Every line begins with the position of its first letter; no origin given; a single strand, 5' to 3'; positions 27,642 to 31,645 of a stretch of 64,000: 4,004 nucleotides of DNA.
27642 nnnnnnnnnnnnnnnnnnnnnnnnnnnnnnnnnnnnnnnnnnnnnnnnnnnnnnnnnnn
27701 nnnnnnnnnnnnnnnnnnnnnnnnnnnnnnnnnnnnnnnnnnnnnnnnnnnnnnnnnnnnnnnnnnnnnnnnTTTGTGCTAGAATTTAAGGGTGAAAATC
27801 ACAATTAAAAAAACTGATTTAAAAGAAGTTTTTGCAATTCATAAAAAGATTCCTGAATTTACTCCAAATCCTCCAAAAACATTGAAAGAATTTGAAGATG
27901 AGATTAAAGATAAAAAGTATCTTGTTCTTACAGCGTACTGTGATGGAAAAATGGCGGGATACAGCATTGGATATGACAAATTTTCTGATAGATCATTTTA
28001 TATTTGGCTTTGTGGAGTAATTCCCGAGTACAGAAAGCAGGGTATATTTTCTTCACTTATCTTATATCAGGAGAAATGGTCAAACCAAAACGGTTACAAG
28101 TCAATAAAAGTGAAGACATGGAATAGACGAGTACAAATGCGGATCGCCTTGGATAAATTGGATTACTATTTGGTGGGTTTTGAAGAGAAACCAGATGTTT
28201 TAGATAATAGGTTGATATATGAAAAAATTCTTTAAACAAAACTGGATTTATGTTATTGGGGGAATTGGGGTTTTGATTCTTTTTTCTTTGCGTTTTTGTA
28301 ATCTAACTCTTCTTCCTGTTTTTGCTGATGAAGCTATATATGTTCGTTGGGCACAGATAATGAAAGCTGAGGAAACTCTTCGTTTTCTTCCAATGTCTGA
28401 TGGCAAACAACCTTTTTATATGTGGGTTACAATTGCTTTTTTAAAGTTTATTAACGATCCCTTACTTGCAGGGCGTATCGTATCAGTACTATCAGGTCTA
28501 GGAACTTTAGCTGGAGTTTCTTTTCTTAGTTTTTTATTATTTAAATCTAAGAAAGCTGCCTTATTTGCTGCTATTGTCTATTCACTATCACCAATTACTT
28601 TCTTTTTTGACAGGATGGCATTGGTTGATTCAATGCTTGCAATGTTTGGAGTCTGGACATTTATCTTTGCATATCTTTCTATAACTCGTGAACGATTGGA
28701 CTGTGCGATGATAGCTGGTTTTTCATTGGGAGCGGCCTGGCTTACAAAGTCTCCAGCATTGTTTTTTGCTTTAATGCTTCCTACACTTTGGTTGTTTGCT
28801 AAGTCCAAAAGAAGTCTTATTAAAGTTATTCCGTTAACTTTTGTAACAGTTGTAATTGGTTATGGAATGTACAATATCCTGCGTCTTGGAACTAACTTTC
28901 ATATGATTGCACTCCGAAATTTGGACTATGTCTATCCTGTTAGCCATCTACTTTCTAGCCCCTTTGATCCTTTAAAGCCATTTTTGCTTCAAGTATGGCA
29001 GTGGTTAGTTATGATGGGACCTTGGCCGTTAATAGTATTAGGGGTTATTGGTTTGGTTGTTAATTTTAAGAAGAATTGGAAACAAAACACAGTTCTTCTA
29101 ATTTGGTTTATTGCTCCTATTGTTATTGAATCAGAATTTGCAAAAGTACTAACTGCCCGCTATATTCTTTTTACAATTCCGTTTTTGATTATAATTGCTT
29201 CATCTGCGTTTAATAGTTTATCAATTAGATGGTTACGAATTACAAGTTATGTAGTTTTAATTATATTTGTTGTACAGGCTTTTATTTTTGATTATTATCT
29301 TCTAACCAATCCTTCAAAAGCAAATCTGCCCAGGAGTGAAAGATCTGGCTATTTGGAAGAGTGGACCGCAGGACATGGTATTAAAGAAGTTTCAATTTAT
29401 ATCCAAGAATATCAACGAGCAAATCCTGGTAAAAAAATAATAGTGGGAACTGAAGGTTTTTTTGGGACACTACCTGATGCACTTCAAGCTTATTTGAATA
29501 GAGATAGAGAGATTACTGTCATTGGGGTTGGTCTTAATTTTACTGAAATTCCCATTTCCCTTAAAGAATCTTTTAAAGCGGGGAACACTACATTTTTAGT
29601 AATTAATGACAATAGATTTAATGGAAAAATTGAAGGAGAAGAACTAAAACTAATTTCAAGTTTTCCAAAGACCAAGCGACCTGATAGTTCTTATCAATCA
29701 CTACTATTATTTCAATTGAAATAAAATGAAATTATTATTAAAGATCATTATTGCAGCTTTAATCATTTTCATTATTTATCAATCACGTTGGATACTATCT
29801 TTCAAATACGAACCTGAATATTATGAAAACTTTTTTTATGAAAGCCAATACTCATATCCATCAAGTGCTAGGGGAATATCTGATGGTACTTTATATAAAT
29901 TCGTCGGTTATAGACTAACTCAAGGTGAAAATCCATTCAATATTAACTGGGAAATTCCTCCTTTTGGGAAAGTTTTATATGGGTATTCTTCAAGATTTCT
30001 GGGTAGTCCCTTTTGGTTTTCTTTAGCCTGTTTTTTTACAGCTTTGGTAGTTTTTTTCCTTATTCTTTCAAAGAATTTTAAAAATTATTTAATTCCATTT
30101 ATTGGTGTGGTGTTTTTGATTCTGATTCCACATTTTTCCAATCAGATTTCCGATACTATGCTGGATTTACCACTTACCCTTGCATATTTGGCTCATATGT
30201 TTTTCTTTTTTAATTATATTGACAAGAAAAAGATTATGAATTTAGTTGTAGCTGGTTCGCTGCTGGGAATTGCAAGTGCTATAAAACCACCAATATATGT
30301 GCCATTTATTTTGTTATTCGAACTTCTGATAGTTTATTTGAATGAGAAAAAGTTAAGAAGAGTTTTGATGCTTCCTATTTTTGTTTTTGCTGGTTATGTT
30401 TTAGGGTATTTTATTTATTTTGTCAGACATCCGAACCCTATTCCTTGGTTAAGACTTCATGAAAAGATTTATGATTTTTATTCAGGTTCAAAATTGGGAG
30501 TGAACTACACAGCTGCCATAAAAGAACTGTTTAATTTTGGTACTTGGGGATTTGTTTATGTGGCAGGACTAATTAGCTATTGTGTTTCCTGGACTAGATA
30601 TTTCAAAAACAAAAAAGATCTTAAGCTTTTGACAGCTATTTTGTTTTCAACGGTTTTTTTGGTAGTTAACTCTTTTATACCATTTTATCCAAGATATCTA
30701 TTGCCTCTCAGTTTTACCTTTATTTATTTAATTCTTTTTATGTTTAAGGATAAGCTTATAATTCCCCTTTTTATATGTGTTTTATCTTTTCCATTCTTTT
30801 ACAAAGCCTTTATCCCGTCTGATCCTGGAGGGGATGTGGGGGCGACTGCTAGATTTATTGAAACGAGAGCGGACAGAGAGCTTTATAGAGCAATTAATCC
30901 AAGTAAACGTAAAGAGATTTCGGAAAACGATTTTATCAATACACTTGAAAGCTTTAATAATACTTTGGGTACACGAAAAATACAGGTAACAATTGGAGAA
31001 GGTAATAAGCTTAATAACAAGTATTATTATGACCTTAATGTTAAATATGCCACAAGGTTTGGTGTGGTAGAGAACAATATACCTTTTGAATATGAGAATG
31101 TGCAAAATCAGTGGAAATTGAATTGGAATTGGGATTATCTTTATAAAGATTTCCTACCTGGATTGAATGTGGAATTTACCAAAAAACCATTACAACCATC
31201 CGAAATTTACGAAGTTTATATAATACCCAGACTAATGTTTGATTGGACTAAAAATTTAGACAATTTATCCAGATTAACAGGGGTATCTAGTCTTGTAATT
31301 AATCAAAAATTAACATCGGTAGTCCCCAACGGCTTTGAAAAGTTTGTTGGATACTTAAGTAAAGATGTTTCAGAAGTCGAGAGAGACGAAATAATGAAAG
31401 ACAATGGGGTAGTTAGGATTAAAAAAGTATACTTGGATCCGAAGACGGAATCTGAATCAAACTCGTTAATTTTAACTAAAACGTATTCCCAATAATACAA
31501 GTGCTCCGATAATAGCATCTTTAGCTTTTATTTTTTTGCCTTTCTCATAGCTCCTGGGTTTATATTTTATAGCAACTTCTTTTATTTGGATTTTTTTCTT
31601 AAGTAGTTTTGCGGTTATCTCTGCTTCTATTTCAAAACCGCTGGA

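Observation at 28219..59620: Extraordinary density of GT-C fold membrane glycosyltransferase paralogues (at least 14 in about 38 kb)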

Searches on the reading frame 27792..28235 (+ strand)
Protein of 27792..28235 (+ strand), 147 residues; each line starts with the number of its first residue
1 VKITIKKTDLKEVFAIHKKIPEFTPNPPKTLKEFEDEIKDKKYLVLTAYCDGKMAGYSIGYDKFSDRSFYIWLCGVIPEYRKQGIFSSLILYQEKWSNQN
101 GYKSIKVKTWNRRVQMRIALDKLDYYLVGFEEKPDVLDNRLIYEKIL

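Call 28: search_protein_families(library=ncbifam, proteins=[window:27792-28235:+], max_evalue=0.01)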
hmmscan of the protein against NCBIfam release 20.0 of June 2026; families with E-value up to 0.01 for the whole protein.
window:27792-28235:+ (147 aa): 5 families
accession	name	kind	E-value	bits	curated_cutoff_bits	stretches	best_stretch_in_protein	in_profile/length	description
NF002959.0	PRK03624.1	equivalog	8.5e-06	25.5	124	1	5-126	12-130/147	GNAT family acetyltransferase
TIGR01575.1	rimI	equivalog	5.8e-05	23.3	86.4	1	9-105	1-92/132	ribosomal protein S18-alanine N-acetyltransferase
NF000224.3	AAC_6p_Acine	exception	0.00096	19.2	225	1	29-100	28-107/146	AAC(6')-Ighjkrstuvwx family aminoglycoside N-acetyltransferase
NF043067.1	AAC_6p_group_E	equivalog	0.0025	17.7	140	1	32-105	27-107/140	aminoglycoside 6'-N-acetyltransferase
TIGR02382.1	wecD_rffC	equivalog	0.009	15.6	195.1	0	42-110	99-165/191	dTDP-4-amino-4,6-dideoxy-D-galactose acyltransferase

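Call 103: search_protein_families(library=pfam, proteins=[window:27792-28235:+], max_evalue=0.1)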
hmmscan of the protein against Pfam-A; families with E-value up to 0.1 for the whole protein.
window:27792-28235:+ (147 aa): 6 families
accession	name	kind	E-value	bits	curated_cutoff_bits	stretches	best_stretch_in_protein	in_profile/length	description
PF00583.31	Acetyltransf_1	-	3.4e-08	34.2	20.7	1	24-111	14-104/116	Acetyltransferase (GNAT) family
PF13673.13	Acetyltransf_10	-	0.00031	21.1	23.6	1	32-107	20-92/128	Acetyltransferase (GNAT) domain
PF13508.13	Acetyltransf_7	-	0.00057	20.6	27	1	43-107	3-67/84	Acetyltransferase (GNAT) domain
PF13527.13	Acetyltransf_9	-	0.0085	16.5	25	0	5-101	5-105/127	Acetyltransferase (GNAT) domain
PF13480.13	Acetyltransf_6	-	0.0087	16.7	22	1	42-102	71-129/143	Acetyltransferase (GNAT) domain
PF07405.16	DUF1506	-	0.083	13.5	25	0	60-126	40-104/127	Protein of unknown function (DUF1506)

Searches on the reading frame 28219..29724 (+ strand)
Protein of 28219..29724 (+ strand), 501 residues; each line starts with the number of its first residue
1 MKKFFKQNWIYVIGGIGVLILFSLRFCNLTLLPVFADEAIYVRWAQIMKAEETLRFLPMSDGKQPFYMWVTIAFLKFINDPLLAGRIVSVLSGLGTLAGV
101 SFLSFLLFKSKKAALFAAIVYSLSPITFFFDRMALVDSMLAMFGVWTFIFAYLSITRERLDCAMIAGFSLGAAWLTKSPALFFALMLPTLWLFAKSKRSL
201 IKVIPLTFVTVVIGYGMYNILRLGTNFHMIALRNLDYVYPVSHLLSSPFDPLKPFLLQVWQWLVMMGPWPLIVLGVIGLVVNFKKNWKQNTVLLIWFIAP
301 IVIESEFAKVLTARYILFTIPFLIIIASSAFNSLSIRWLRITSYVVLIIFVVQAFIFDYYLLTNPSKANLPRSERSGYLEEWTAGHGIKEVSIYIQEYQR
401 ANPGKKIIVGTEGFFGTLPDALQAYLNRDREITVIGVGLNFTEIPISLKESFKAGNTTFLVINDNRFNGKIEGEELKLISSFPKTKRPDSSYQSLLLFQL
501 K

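Call 3: search_protein_families(library=pfam, proteins=[window:28219-29724:+], max_evalue=0.01)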
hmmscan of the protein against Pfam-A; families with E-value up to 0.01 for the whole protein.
window:28219-29724:+ (501 aa): 2 families
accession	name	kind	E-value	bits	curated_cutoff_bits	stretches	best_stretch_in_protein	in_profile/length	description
PF13231.12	PMT_2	-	1.4e-10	42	26.1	1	65-212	4-150/160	Dolichyl-phosphate-mannose-protein mannosyltransferase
PF02366.24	PMT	-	2.8e-08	34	22.7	1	62-194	61-199/245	Dolichyl-phosphate-mannose-protein mannosyltransferase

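Call 27: search_protein_families(library=ncbifam, proteins=[window:28219-29724:+], max_evalue=0.01)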
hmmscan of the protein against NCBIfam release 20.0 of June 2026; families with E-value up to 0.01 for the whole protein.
window:28219-29724:+ (501 aa): 1 family
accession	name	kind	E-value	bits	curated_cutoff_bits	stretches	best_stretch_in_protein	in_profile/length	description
TIGR03663.1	TIGR03663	subfamily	4.9e-09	35.7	126.25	1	19-198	9-185/435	flippase activity-associated protein Agl23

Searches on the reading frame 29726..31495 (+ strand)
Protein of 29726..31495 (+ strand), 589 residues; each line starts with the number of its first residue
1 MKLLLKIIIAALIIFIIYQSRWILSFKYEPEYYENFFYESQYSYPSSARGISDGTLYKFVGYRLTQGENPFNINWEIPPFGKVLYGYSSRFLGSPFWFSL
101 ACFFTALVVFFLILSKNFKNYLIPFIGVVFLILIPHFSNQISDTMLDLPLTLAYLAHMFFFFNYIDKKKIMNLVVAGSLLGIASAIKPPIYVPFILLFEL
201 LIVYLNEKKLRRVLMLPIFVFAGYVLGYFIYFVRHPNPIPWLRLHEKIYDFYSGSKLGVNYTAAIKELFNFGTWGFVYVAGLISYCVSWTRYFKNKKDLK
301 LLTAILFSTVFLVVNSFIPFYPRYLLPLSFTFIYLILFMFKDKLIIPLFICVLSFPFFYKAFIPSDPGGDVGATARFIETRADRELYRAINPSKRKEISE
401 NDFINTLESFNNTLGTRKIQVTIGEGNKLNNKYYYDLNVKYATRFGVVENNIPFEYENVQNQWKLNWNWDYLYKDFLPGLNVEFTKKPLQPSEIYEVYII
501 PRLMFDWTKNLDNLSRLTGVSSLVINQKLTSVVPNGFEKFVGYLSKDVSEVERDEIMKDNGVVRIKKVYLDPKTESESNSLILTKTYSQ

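Call 3: search_protein_families(library=pfam, proteins=[window:29726-31495:+], max_evalue=0.01)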
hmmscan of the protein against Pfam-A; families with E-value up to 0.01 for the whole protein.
window:29726-31495:+ (589 aa): 2 families
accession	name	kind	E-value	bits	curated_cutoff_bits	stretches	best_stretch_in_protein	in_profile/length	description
PF13231.12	PMT_2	-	0.0044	17.7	26.1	1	94-226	19-149/160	Dolichyl-phosphate-mannose-protein mannosyltransferase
PF05223.17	MecA_N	-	0.005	17.5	22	0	386-475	21-112/117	NTF2-like N-terminal transpeptidase domain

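Call 27: search_protein_families(library=ncbifam, proteins=[window:29726-31495:+], max_evalue=0.01)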
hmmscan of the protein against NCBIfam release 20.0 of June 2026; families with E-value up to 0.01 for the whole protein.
window:29726-31495:+ (589 aa): 4 families
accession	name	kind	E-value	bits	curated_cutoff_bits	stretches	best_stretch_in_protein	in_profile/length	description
NF000237.1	MECA_PBP2A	equivalog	6.3e-05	21.4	750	1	345-471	6-131/668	PBP2a family beta-lactam-resistant peptidoglycan transpeptidase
NF047510.1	LIC_10190_fam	subfamily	0.0013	17.6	100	1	87-230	160-299/424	LIC_10190 family membrane protein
NF000408.1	MECA2_pure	exception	0.0039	15.4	1525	1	379-475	38-135/668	PBP2a family beta-lactam-resistant peptidoglycan transpeptidase MecA2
NF000409.1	MECA_pure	exception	0.0042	15.6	1490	1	345-470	6-130/668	PBP2a family beta-lactam-resistant peptidoglycan transpeptidase MecA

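Call 69: find_homologous_proteins(query=window:29726-31495:+, max_evalue=0.001)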
Query window:29726-31495:+ (589 aa): 124 proteins with E <= 0.001 among 8000 candidates; the best 120 are listed.
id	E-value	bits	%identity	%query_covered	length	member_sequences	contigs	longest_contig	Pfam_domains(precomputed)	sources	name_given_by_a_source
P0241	0.0e+0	1326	100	100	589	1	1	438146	-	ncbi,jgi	jgi:ABC-type multidrug transport system fused ATPase/permease subunit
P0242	1.1e-286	970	73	99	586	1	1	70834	-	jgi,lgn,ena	-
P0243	2.6e-275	933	69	98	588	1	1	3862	PF09594.17,PF13231.13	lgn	-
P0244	4.2e-267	906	67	99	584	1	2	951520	PF02366.25,PF13231.13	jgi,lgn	jgi:hypothetical protein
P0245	3.1e-265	900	66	99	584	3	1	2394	PF13231.13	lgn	-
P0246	8.9e-265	898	66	99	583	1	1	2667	PF13231.13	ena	-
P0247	3.2e-263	893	65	99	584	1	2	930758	PF02366.25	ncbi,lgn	-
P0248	9.8e-257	872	65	99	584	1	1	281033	-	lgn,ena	-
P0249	1.0e-246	838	63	99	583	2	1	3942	PF13231.13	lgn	-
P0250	1.1e-244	832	62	99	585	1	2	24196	PF09594.17,PF13231.13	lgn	-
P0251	8.9e-151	522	45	96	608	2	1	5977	PF05223.18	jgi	-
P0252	2.2e-138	481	43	96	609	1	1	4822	PF05223.18,PF02366.25,PF13231.13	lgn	-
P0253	1.7e-133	465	40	97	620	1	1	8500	PF02366.25,PF13231.13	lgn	-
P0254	4.9e-131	456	41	93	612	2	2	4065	PF05223.18,PF13231.13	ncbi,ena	-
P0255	1.0e-130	455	41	94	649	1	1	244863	PF02366.25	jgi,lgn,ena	-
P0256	5.0e-130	453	38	99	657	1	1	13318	PF05223.18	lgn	-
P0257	1.7e-129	451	40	96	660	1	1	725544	PF13231.13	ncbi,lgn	-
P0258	6.0e-129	450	40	98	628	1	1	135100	PF05223.18,PF02366.25,PF13231.13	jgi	jgi:hypothetical protein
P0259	4.0e-128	447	40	92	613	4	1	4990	PF02366.25,PF13231.13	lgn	-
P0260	7.4e-128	446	39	100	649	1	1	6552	PF13231.13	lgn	-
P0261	8.0e-128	446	38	96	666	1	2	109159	PF05223.18,PF13231.13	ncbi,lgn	-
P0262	3.3e-127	444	39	98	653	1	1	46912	PF05223.18,PF13231.13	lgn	-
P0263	1.6e-126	442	40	96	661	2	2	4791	PF05223.18,PF02366.25,PF13231.13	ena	-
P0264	1.9e-126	441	38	97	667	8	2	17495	PF05223.18,PF13231.13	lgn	-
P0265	1.5e-125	438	37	98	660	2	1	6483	PF02366.25,PF13231.13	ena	-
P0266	4.1e-125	437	39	93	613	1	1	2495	PF02366.25,PF13231.13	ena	-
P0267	1.1e-124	436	39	92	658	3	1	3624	PF05223.18,PF13231.13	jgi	jgi:hypothetical protein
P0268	1.7e-124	435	40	90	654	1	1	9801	PF05223.18,PF02366.25,PF13231.13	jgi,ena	-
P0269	5.4e-124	433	42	93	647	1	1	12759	PF02366.25,PF13231.13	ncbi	ncbi:MAG: glycosyltransferase family 39 protein [Patescibacteria group bacterium]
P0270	1.2e-123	432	38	97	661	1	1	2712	PF05223.18,PF02366.25,PF13231.13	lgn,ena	-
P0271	3.4e-123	431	39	95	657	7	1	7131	PF05223.18,PF02366.25,PF13231.13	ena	-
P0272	8.1e-123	429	40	97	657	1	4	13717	PF13231.13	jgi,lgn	jgi:hypothetical protein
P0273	5.3e-122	427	38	98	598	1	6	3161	PF02366.25,PF13231.13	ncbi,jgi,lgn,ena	jgi:hypothetical protein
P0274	5.6e-122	427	38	99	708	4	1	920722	PF02366.25,PF13231.13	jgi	jgi:hypothetical protein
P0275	2.3e-121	425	40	91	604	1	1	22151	PF13231.13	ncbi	-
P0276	2.6e-121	424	38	95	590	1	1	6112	PF05223.18,PF02366.25,PF13231.13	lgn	-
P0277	1.0e-120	422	40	92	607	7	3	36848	PF02366.25,PF13231.13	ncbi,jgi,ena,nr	ncbi:MAG: hypothetical protein UW80_C0003G0002 [Microgenomates group bacterium GW2011_GWC1_44_9]|nr:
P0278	1.7e-120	422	39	94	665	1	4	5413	PF05223.18,PF02366.25,PF13231.13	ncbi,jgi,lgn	-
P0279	3.2e-120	421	37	96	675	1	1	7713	PF02366.25,PF13231.13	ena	-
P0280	5.7e-120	420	39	97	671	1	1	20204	PF02366.25,PF13231.13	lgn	-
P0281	1.6e-118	415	37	99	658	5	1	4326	PF05223.18,PF02366.25,PF13231.13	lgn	-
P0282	2.2e-118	415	39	96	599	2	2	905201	PF13231.13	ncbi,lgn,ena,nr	ncbi:MAG TPA: glycosyltransferase family 39 protein [Candidatus Woesebacteria bacterium]|nr:glycosyl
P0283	5.6e-118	413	38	98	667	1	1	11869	PF05223.18,PF13231.13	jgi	-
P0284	7.0e-118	413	39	91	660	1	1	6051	PF02366.25,PF13231.13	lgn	-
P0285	8.3e-118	413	38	95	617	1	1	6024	PF02366.25,PF13231.13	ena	-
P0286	1.8e-117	412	38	93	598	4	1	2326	PF13231.13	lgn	-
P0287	4.5e-117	410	38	94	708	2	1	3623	PF13231.13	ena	-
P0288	4.5e-117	410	37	95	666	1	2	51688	PF13231.13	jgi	jgi:hypothetical protein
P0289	7.0e-116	406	39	95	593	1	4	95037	PF13231.13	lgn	-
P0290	9.7e-116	406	38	97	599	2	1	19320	PF05223.18,PF13231.13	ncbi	-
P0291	1.0e-115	406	38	93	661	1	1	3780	PF02366.25,PF13231.13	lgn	-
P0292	1.0e-115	406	38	97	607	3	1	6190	PF13231.13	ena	-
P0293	1.0e-115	406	37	94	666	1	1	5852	PF13231.13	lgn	-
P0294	2.1e-115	405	38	96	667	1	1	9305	PF02366.25,PF13231.13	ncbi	ncbi:MAG: glycosyltransferase family 39 protein [Patescibacteria group bacterium]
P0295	4.2e-115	404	35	98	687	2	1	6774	PF13231.13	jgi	jgi:hypothetical protein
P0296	8.7e-115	403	39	90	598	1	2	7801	PF05223.18,PF02366.25,PF13231.13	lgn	-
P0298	9.7e-115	403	37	87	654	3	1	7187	PF05223.18,PF02366.25,PF13231.13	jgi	jgi:hypothetical protein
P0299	1.1e-114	402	37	94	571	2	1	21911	PF02366.25,PF13231.13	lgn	-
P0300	1.9e-114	402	39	92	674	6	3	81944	PF13231.13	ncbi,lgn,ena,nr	ncbi:MAG: hypothetical protein BWY24_00784 [Microgenomates group bacterium ADurb.Bin219]|nr:MAG: hyp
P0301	2.4e-114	401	37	97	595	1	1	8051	PF05223.18,PF02366.25,PF13231.13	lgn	-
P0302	5.2e-114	400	39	95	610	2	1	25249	PF02366.25,PF13231.13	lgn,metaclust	metaclust:\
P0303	5.4e-114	400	37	97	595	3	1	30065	PF02366.25,PF13231.13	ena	-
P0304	5.8e-114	400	38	91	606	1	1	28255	PF05223.18,PF02366.25,PF13231.13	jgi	jgi:hypothetical protein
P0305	2.2e-113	398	38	96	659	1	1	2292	PF02366.25,PF13231.13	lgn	-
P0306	2.5e-113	398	38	94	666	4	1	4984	PF02366.25,PF13231.13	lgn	-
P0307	4.3e-113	397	37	90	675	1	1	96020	PF05223.18,PF02366.25,PF13231.13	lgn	-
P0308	2.6e-112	395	38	92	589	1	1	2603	PF02366.25,PF13231.13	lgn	-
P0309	3.8e-112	394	37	96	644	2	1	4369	PF02366.25,PF13231.13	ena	-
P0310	4.9e-112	394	39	94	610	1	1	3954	PF13231.13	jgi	jgi:hypothetical protein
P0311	1.7e-111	392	38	91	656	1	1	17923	PF02366.25,PF13231.13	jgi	-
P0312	5.3e-111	390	37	95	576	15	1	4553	PF13231.13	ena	-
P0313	5.7e-111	390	38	93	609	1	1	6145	PF05223.18,PF13231.13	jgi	jgi:hypothetical protein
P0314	8.3e-111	390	37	96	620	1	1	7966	PF02366.25,PF13231.13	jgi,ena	-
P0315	8.7e-111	390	38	97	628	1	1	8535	PF13231.13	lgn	-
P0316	1.4e-110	389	38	93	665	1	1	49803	PF05223.18,PF02366.25,PF13231.13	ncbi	-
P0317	5.1e-110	387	39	95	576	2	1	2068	PF13231.13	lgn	-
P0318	2.7e-109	385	40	93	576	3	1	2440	PF13231.13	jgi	-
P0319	4.0e-109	384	38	92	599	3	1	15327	PF13231.13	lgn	-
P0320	1.3e-108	382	38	90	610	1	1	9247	PF13231.13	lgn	-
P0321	1.7e-108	382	38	93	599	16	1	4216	PF13231.13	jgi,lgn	jgi:hypothetical protein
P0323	5.6e-108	380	36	95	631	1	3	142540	PF13231.13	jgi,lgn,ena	-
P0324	8.3e-108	380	37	96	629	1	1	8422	PF13231.13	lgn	-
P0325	3.7e-106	374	37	97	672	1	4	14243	PF02366.25,PF13231.13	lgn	-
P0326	4.8e-106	374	36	97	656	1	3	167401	PF05223.18,PF02366.25,PF13231.13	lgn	-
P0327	2.3e-105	372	39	94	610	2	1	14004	PF13231.13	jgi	-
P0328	2.9e-105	371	35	93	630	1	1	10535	PF13231.13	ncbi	-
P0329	6.6e-105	370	36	98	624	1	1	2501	PF13231.13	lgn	-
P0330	2.2e-104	368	36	98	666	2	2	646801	PF02366.25,PF13231.13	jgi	jgi:hypothetical protein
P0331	2.6e-104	368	38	91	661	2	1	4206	PF02366.25,PF13231.13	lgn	-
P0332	6.3e-104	367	37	95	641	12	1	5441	PF02366.25,PF13231.13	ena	-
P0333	1.9e-103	365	36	96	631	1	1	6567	PF02366.25,PF13231.13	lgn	-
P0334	2.9e-103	365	37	93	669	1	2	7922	PF02366.25,PF13231.13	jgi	-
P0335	3.2e-103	365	37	96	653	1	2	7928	PF13231.13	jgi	jgi:hypothetical protein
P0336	2.8e-102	362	36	97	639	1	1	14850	PF02366.25,PF13231.13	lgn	-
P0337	3.0e-102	361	36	96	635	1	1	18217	PF02366.25,PF13231.13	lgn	-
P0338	1.0e-101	360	36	91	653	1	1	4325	PF02366.25,PF13231.13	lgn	-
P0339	5.1e-101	357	36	93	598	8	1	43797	PF13231.13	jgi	-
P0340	9.6e-101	356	35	97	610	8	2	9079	PF02366.25,PF13231.13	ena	-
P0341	2.3e-99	352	35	97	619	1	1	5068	PF13231.13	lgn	-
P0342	6.9e-99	350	33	93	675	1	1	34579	PF05223.18,PF02366.25,PF13231.13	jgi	jgi:hypothetical protein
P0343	9.3e-98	347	35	96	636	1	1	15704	PF02366.25,PF13231.13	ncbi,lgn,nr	ncbi:glycosyltransferase family 39 protein [Candidatus Daviesbacteria bacterium]|nr:glycosyltransfer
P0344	1.1e-97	346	36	91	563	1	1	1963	PF13231.13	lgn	-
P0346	4.1e-97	344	35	95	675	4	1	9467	PF02366.25,PF13231.13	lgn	-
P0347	2.1e-94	335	36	88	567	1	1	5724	PF02366.25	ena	-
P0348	1.4e-93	333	33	96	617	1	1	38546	PF05223.18,PF02366.25,PF13231.13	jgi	jgi:hypothetical protein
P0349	2.1e-93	332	35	86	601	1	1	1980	PF05223.18,PF02366.25,PF13231.13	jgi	jgi:hypothetical protein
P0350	1.6e-90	323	33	90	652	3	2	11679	PF05223.18,PF02366.25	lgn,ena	-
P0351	3.1e-90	322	33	92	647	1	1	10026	PF02366.25,PF13231.13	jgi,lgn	jgi:hypothetical protein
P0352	9.2e-87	310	35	88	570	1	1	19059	PF02366.25,PF13231.13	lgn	-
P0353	1.1e-83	300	32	93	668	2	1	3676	PF05223.18,PF13231.13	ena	-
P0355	2.7e-69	253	37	68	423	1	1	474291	PF13231.13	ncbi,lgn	ncbi:MAG: glycosyltransferase family 39 protein [Candidatus Shapirobacteria bacterium]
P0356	1.1e-68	251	39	59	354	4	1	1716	PF13231.13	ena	-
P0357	4.1e-63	232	35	66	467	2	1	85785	PF02366.25,PF13231.13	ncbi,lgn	-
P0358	7.3e-62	228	35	69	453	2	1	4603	PF13231.13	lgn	-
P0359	2.5e-61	226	34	68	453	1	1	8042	PF13231.13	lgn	-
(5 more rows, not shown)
